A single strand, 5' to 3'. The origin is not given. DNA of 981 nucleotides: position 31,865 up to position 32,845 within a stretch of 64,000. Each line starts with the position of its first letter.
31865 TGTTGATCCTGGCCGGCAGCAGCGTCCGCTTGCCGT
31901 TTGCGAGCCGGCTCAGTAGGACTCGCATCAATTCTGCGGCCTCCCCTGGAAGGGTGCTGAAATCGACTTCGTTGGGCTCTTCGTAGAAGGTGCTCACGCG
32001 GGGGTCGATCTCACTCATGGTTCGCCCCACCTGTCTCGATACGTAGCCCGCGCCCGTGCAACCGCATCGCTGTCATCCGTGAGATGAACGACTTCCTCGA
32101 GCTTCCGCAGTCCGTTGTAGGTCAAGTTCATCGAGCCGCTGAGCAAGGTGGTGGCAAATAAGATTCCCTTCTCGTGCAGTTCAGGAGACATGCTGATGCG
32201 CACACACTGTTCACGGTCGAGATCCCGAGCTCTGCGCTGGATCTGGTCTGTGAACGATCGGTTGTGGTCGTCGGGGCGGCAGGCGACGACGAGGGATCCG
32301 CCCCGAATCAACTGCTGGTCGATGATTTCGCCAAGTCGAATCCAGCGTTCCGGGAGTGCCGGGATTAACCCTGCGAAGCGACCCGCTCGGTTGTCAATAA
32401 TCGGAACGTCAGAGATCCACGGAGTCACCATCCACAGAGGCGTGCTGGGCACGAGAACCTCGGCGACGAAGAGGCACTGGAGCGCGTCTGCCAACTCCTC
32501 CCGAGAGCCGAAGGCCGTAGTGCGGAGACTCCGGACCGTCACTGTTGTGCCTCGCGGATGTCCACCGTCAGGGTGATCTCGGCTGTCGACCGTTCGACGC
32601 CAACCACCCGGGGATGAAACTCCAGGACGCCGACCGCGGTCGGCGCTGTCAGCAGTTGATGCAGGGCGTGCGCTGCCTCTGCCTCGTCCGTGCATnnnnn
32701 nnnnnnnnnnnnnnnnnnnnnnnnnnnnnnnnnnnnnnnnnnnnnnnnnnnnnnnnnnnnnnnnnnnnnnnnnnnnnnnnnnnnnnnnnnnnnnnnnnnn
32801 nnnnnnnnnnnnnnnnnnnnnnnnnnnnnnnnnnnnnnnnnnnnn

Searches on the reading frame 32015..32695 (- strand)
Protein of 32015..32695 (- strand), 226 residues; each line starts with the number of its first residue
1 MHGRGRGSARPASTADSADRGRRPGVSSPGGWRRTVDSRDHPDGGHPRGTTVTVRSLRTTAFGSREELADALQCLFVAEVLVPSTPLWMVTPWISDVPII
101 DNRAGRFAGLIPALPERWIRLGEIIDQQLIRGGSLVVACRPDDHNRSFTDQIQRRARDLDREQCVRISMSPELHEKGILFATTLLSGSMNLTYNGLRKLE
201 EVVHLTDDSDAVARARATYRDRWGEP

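Call 5: search_protein_families(library=padloc, proteins=[window:32015-32695:-], max_evalue=0.001)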
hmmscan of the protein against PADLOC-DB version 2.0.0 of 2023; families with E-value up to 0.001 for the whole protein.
window:32015-32695:- (226 aa): 5 families
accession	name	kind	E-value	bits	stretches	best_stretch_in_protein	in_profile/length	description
PDLC02901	DpdK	-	2.5e-51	171.8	1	55-225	4-171/173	DpdK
PDLC02902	DpdK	-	2.9e-26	90.3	1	87-225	1-135/137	DpdK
PDLC02899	DpdK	-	3.8e-19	67.3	1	56-214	8-162/247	DpdK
PDLC02900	DpdK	-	2.8e-12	45.2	1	70-203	21-153/181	DpdK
PDLC02614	DrmC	-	0.00053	17.8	1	125-211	53-140/153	DrmC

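Call 26: search_protein_families(library=pfam, proteins=[window:32015-32695:-], max_evalue=1)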
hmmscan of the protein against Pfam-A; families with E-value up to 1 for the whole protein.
window:32015-32695:- (226 aa): 1 family
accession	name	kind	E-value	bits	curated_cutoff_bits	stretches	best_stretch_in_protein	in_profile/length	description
PF13091.12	PLDc_2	-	6.1e-07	29.8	27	1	144-223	49-132/132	PLD-like domain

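Call 56: search_protein_families(library=ncbifam, proteins=[window:32015-32695:-], max_evalue=0.001)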
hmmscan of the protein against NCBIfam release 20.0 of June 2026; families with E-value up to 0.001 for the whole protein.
window:32015-32695:- (226 aa): 1 family
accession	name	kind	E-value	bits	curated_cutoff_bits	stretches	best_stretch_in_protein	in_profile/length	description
NF041068.1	DpdK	equivalog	1.8e-53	180.5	100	1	55-223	1-167/167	phospholipase D-like domain-containing protein DpdK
